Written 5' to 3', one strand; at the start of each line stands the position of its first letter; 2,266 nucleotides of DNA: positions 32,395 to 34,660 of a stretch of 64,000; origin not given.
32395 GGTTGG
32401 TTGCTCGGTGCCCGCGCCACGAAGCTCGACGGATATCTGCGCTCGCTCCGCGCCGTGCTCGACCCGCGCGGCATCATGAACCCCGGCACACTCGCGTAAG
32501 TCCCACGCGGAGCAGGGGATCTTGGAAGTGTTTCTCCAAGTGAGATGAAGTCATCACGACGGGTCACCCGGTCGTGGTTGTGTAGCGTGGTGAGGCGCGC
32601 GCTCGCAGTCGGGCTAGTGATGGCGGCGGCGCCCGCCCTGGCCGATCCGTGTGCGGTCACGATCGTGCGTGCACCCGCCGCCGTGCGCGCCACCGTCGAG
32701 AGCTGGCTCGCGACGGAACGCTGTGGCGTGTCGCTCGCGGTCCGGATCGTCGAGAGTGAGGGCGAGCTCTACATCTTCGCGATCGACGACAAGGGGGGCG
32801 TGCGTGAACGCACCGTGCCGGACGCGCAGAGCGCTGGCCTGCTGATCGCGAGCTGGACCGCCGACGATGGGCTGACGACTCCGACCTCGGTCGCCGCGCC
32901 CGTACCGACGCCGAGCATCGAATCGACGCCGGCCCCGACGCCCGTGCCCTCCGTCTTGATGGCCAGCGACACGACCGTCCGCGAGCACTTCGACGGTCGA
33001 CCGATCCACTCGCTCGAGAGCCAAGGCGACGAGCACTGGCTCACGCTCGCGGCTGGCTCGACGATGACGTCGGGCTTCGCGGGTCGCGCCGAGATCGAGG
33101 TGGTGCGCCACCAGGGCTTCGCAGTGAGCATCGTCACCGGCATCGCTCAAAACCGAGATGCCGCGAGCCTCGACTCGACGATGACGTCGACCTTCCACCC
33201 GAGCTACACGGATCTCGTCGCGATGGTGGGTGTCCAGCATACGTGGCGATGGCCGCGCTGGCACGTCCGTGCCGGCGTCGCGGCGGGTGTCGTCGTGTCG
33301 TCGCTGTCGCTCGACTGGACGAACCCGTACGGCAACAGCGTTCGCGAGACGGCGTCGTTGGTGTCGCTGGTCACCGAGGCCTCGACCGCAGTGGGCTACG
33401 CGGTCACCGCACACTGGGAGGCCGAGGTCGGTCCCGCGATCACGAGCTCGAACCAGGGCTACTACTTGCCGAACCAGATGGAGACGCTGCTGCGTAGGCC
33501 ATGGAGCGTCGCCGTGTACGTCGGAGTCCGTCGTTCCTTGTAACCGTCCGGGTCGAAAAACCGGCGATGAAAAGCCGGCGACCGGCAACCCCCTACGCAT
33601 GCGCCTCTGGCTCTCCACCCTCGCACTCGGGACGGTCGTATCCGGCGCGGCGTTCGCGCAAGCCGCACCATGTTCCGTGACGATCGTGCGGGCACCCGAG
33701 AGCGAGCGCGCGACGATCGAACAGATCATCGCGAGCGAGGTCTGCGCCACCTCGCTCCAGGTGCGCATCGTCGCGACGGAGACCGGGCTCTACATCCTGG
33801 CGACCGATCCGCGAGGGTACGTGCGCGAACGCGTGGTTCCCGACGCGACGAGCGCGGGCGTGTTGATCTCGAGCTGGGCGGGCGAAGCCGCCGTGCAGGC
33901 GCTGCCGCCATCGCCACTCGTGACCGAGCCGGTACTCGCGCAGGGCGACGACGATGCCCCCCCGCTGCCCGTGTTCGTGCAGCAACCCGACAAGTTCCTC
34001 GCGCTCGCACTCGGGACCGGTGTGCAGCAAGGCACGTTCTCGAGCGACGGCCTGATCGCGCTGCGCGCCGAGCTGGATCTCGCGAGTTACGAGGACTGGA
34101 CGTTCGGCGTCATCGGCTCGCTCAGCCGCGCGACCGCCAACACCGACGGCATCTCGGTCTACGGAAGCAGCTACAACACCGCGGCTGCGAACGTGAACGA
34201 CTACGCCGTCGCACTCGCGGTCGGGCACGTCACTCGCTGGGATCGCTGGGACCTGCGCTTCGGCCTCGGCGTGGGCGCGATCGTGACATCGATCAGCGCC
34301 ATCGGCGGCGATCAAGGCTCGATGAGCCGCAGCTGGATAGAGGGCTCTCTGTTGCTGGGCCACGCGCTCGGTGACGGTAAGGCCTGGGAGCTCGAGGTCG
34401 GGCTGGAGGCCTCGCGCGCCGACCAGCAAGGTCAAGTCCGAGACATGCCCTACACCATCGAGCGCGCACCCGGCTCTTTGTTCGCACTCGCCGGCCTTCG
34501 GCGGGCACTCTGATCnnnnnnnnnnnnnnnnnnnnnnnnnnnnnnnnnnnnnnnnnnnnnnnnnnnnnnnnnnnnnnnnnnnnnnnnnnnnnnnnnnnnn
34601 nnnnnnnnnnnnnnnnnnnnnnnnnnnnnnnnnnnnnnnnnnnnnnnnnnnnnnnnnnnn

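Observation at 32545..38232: Four tandem paralogs of an uncharacterised exported two-domain protein, translationally coupled to an ECF sigma / ZAS-FecR anti-sigma pair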

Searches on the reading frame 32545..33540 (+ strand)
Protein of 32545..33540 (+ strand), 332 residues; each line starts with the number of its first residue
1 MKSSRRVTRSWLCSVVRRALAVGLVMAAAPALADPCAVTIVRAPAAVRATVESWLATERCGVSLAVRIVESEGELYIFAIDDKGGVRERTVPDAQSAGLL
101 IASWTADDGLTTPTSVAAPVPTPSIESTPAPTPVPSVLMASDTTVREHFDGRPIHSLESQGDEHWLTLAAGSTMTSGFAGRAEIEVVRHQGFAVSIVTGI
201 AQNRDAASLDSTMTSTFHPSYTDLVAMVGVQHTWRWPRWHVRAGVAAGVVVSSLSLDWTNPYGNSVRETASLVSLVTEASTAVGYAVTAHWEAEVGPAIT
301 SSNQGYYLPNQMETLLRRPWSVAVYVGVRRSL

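Call 4: search_protein_families(library=pfam, proteins=[window:32545-33540:+], max_evalue=1)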
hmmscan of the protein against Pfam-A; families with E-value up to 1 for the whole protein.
window:32545-33540:+ (332 aa): 1 family
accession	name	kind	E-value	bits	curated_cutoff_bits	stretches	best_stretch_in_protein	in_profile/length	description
PF18906.5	Phage_tube_2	-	0.022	14.8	27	1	163-259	62-118/266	Phage tail tube protein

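Call 5: search_protein_families(library=ncbifam, proteins=[window:32545-33540:+], max_evalue=1)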
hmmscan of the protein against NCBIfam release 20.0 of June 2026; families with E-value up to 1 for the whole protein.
window:32545-33540:+ (332 aa): 1 family
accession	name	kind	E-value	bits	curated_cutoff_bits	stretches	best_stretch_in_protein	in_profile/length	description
NF004173.0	PRK05641.1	equivalog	0.64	10.6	199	1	110-163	56-105/153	putative acetyl-CoA carboxylase biotin carboxyl carrier protein subunit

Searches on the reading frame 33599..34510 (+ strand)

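Call 4: search_protein_families(library=pfam, proteins=[window:33599-34510:+], max_evalue=1)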
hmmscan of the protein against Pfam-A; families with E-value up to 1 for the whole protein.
window:33599-34510:+ (304 aa): 0 families

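Call 5: search_protein_families(library=ncbifam, proteins=[window:33599-34510:+], max_evalue=1)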
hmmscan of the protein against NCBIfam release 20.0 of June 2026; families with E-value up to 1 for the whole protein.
window:33599-34510:+ (304 aa): 2 families
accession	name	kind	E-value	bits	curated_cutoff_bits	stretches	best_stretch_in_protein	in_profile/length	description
TIGR03804.1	para_beta_helix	repeat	0.029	14.1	19.45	1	178-198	17-37/44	parallel beta-helix repeat protein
NF040463.1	all3515_fam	subfamily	0.063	13.1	75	1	131-213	76-151/227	all3515 family Zur-repressed PEP-CTERM protein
